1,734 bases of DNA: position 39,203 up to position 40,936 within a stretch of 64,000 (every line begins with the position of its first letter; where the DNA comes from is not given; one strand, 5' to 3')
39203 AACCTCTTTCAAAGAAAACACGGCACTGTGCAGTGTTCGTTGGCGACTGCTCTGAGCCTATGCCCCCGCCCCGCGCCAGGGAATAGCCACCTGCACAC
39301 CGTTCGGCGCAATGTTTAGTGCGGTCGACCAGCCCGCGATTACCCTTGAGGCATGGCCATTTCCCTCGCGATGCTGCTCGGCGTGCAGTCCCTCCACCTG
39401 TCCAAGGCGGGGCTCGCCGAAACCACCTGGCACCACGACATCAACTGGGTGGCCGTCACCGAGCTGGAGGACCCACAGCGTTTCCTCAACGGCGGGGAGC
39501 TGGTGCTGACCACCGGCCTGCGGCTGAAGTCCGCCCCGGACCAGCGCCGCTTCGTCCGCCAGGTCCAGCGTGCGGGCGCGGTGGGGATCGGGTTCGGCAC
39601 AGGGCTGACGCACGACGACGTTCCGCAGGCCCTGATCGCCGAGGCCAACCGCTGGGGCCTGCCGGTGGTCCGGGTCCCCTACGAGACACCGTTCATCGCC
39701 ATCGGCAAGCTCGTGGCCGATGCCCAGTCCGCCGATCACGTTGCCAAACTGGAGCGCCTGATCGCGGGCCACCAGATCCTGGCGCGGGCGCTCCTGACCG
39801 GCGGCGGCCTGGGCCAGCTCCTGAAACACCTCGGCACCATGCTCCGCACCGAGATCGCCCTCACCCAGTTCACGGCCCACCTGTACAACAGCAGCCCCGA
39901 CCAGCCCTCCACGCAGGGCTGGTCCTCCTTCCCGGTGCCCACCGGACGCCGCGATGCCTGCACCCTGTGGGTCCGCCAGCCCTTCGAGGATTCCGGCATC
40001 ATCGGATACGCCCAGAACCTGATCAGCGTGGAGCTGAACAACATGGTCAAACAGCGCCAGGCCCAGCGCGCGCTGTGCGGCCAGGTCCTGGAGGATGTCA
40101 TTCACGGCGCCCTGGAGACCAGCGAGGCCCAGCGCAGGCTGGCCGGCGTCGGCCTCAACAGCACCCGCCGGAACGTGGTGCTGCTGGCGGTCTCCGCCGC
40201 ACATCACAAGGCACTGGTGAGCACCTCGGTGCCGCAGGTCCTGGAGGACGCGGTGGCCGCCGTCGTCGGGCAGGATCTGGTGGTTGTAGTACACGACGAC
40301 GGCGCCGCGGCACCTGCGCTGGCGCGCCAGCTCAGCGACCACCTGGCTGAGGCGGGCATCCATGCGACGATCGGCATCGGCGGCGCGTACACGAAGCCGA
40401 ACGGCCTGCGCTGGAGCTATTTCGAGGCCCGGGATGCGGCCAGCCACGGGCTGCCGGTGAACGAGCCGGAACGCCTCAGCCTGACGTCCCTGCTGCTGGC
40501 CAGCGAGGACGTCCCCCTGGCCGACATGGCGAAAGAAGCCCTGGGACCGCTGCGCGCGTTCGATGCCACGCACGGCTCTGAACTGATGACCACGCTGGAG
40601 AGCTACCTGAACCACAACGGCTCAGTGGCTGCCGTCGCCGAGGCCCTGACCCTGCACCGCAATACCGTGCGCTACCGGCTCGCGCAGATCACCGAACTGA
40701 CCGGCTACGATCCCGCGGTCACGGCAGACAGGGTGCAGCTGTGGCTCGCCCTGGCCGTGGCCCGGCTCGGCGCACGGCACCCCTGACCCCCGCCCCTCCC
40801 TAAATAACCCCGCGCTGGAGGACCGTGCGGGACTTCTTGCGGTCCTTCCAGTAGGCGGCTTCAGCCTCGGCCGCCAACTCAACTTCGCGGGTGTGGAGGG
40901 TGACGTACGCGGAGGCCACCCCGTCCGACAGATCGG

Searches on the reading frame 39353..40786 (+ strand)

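Call 55: search_protein_families(library=pfam, proteins=[window:39353-40786:+], max_evalue=0.00001)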
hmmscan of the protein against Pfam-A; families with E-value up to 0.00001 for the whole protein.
window:39353-40786:+ (477 aa): 3 families
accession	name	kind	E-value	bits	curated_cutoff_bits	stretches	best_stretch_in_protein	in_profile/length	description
PF07905.16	PucR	-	6.2e-26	91.5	33.5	1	26-122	20-115/118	Purine catabolism regulatory protein-like family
PF13556.12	HTH_30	-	1.5e-22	79.5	27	1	411-468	1-58/59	PucR C-terminal helix-turn-helix domain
PF17853.6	GGDEF_2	-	1.1e-10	42.2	24.5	1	255-363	4-114/116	GGDEF-like domain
